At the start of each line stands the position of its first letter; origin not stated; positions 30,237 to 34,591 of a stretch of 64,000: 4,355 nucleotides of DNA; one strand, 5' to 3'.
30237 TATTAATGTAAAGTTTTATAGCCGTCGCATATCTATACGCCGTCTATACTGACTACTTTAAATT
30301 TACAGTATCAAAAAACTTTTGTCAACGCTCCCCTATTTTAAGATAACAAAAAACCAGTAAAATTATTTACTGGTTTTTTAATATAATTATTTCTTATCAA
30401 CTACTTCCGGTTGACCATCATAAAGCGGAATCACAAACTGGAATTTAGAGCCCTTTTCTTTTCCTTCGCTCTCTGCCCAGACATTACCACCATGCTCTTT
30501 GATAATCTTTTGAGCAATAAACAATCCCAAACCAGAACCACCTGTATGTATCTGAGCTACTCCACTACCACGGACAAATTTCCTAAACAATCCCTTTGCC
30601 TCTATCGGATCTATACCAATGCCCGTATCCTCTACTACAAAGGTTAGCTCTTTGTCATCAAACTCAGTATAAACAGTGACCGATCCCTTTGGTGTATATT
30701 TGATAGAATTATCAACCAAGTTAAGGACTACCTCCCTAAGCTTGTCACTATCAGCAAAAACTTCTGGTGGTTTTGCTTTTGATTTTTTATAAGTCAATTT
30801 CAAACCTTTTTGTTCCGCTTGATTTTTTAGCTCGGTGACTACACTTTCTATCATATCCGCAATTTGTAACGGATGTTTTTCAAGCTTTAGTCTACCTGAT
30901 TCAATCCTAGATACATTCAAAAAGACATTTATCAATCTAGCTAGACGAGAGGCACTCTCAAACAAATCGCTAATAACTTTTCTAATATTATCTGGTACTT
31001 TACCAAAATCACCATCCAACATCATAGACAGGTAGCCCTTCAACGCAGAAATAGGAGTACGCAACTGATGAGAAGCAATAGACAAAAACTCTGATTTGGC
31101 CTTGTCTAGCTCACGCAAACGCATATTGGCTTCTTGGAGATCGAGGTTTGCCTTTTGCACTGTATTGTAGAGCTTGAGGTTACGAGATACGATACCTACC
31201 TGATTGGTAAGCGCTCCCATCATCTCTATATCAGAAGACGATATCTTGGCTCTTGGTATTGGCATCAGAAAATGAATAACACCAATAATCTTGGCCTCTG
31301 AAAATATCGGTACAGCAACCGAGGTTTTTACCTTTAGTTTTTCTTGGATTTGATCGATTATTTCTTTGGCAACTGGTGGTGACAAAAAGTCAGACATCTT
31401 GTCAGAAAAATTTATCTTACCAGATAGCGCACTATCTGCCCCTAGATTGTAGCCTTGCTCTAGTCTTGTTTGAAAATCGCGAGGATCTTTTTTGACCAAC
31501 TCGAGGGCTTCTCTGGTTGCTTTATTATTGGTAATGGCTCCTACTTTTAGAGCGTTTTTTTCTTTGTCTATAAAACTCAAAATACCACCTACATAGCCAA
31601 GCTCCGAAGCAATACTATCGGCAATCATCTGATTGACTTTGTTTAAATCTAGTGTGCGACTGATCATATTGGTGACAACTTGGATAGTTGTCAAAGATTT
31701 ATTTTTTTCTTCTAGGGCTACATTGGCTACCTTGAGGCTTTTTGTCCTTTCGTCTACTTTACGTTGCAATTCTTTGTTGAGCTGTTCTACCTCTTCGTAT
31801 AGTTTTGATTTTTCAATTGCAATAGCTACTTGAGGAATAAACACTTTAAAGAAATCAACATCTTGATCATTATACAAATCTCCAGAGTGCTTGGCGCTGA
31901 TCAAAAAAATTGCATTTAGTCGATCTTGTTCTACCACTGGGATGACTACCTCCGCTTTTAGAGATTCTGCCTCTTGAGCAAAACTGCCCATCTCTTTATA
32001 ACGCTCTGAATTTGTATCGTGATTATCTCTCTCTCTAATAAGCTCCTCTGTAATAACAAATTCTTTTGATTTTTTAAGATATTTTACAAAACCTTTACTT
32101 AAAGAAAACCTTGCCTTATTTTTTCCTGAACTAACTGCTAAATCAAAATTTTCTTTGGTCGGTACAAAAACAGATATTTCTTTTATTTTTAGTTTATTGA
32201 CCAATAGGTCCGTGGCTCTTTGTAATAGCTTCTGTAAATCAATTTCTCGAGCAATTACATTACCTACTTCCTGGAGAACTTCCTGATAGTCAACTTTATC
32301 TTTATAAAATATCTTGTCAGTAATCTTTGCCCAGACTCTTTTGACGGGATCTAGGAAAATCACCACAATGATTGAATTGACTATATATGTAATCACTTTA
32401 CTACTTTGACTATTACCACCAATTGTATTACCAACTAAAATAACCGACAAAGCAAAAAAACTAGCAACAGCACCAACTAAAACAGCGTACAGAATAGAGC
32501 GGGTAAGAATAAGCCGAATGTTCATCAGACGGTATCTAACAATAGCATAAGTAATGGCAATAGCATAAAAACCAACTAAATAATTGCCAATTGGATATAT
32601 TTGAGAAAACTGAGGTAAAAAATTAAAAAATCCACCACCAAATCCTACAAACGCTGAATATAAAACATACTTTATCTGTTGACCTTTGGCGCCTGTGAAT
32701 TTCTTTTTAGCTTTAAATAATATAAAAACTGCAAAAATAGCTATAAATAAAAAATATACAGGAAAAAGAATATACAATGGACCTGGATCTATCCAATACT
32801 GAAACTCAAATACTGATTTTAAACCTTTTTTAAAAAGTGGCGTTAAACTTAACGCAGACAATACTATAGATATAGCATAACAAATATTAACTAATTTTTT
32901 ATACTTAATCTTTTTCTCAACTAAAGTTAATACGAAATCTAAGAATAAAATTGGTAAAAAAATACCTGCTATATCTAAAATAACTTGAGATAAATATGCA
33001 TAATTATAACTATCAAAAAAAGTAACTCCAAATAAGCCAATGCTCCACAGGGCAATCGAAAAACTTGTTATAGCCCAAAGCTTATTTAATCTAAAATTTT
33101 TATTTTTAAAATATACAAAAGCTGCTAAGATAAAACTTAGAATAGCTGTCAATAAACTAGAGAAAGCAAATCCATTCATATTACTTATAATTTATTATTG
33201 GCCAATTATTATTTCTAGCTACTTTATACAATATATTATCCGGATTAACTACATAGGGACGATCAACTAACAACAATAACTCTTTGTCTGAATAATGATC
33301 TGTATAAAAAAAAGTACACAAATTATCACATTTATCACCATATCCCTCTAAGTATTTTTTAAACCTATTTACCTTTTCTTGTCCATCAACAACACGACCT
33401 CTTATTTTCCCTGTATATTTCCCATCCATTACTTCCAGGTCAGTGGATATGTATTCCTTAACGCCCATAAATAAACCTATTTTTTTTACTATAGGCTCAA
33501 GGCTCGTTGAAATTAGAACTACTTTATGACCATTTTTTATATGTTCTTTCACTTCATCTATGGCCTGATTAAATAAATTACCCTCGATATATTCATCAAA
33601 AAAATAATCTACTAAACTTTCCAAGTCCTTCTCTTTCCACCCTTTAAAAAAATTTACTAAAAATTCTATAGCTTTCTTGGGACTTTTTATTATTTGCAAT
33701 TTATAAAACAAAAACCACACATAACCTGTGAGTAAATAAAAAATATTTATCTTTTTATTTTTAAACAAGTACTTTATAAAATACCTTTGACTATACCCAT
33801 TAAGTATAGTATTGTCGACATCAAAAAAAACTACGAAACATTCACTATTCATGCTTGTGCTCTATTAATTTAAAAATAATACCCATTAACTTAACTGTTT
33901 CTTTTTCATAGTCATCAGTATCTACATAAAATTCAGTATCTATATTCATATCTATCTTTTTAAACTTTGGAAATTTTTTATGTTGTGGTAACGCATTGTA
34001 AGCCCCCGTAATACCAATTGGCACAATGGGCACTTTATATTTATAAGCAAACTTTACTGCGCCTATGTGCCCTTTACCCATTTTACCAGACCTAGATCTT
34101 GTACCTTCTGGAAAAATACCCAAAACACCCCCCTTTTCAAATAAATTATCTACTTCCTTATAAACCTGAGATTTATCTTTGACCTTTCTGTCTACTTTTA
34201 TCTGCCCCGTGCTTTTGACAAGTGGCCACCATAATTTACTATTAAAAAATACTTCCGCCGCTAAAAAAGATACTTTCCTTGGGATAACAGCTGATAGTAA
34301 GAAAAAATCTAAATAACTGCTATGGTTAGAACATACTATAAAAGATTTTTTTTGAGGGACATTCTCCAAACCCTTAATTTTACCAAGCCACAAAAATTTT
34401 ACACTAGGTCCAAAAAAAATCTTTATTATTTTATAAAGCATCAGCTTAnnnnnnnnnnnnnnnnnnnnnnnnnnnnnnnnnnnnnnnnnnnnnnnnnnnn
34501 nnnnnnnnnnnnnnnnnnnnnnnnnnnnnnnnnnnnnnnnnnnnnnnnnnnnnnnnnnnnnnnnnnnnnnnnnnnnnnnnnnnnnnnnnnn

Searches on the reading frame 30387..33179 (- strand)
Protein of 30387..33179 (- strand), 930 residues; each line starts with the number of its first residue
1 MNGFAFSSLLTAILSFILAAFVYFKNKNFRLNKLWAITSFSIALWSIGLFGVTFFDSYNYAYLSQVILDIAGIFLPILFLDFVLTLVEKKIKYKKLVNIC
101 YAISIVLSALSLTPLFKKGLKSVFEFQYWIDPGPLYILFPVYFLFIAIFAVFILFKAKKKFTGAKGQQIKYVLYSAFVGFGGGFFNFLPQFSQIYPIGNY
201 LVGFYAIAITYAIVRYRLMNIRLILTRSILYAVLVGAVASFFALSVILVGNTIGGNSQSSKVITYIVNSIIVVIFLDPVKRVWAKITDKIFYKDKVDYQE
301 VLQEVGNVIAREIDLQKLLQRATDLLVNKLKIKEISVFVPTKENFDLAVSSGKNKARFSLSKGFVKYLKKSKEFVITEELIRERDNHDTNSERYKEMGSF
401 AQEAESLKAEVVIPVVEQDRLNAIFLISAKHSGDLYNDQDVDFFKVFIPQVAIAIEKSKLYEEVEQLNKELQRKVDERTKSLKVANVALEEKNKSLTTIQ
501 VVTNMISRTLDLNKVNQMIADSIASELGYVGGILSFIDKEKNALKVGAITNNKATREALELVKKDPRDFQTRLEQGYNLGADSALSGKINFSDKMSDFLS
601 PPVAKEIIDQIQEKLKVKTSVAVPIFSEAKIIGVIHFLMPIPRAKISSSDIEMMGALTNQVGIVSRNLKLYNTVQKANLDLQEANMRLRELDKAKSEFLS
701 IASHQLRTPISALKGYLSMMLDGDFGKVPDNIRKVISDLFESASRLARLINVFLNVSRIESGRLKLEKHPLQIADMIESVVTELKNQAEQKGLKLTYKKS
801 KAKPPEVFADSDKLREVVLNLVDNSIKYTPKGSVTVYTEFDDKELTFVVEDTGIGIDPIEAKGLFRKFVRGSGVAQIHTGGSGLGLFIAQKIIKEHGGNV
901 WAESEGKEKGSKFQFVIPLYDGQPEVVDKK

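Call 6: search_protein_families(library=pfam, proteins=[window:30387-33179:-], max_evalue=0.01)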
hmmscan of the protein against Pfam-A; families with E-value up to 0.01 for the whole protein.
window:30387-33179:- (930 aa): 9 families
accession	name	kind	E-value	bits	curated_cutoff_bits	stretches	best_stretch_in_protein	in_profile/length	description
PF02518.31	HATPase_c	-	6.9e-26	91.3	26.4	1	810-919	2-109/111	Histidine kinase-, DNA gyrase B-, and HSP90-like ATPase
PF00512.31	HisKA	-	2.1e-16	60.1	26.9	1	694-762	1-66/66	His Kinase A (phospho-acceptor) domain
PF13185.12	GAF_2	-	1.5e-14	54.8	28.6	2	314-456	3-136/136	GAF domain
PF16927.11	HisKA_7TM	-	4.3e-12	46.8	28.6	1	9-221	3-222/224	N-terminal 7TM region of histidine kinase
PF13492.12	GAF_3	-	1.1e-10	42.5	27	1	314-456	1-128/129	GAF domain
PF01590.32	GAF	-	1.3e-10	42.3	22.4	2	600-663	76-131/133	GAF domain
PF13589.12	HATPase_c_3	-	6e-05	23.5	25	1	815-890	4-81/137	Histidine kinase-, DNA gyrase B-, and HSP90-like ATPase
PF11849.14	DUF3369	-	0.00092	20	27.2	0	390-464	95-168/168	Domain of unknown function (DUF3369)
PF13581.12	HATPase_c_2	-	0.0019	18.7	27.4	1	815-895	37-111/127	Histidine kinase-like ATPase domain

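Call 7: search_protein_families(library=ncbifam, proteins=[window:30387-33179:-], max_evalue=0.01)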
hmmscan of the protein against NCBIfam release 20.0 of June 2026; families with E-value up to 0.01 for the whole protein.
window:30387-33179:- (930 aa): 73 families (the best 25 are shown)
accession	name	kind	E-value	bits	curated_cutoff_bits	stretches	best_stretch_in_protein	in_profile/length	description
TIGR02956.1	TMAO_torS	equivalog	1.6e-52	178.8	676.5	1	675-925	444-688/967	TMAO reductase system sensor histidine kinase/response regulator TorS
NF046044.1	PnpS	equivalog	3.8e-50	171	400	1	687-918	162-390/390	two-component system histidine kinase PnpS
TIGR02966.1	phoR_proteo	equivalog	1e-47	162.8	334.2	1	683-916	102-332/333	phosphate regulon sensor histidine kinase PhoR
NF008318.0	PRK11107.1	equivalog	1e-45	156.2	890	1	677-923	275-522/920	two-component sensor histidine kinase BarA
NF033092.0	HK_WalK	equivalog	1.2e-42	146.4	725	1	690-918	367-593/594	cell wall metabolism sensor histidine kinase WalK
NF038297.2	hybrid_HK_HrmK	equivalog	3.9e-42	144.7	725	1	653-921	193-459/607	hybrid histidine kinase/response regulator HrmK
NF011874.0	PRK15347.1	equivalog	2.9e-41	141.4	852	1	669-924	372-619/921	two component system sensor kinase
NF047874.1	MASE3_PAS_HK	subfamily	7.3e-40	137.4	560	1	651-919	358-625/655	MASE3 domain-containing sensor histidine kinase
NF041880.1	EPS_EpsF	equivalog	1.3e-38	132.8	900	1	682-918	261-492/492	response regulator EpsF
NF041735.1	hist_kin_RppB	equivalog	6.2e-38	130.7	400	1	697-917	218-437/438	two-component system sensor histidine kinase RppB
NF008302.0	PRK11091.1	equivalog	5.6e-37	127.3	838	1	688-919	276-505/779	aerobic respiration two-component sensor histidine kinase ArcB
NF006800.0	PRK09303.1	equivalog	2.2e-36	125.6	342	1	675-923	131-381/383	histidine kinase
NF008099.0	PRK10841.1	equivalog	8e-36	123.2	920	1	680-924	455-695/949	two-component system sensor histidine kinase RcsC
NF041947.1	LuxQ_Vibrio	equivalog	2.3e-35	121.7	1200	1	680-923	457-700/843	quorum-sensing autoinducer 2 sensor kinase/phosphatase LuxQ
NF040691.1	MtrAB_MtrB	equivalog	2.9e-35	122.2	450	1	669-923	245-496/507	MtrAB system histidine kinase MtrB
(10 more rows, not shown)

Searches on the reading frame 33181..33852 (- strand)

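Call 66: search_protein_families(library=pfam, proteins=[window:33181-33852:-], max_evalue=0.001)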
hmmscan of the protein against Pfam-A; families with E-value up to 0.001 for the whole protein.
window:33181-33852:- (223 aa): 2 families
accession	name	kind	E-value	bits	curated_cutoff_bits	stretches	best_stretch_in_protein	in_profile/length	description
PF12710.13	HAD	-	2.1e-28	100.5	27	1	8-193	1-188/189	haloacid dehalogenase-like hydrolase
PF00702.32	Hydrolase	-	0.00053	20.9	26.4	1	7-143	3-149/191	haloacid dehalogenase-like hydrolase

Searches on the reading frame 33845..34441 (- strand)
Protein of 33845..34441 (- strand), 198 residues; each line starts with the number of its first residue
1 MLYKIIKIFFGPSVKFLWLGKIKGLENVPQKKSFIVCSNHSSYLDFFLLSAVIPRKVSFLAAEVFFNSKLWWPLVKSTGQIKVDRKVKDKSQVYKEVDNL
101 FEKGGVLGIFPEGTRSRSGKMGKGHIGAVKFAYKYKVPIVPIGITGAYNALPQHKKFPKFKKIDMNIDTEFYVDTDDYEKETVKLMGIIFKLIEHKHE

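Call 66: search_protein_families(library=pfam, proteins=[window:33845-34441:-], max_evalue=0.001)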
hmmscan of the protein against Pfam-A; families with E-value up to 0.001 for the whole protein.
window:33845-34441:- (198 aa): 1 family
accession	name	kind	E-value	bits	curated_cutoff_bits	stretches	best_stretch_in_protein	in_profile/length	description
PF01553.26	Acyltransferase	-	1.3e-29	103.1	23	1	22-144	4-131/132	Acyltransferase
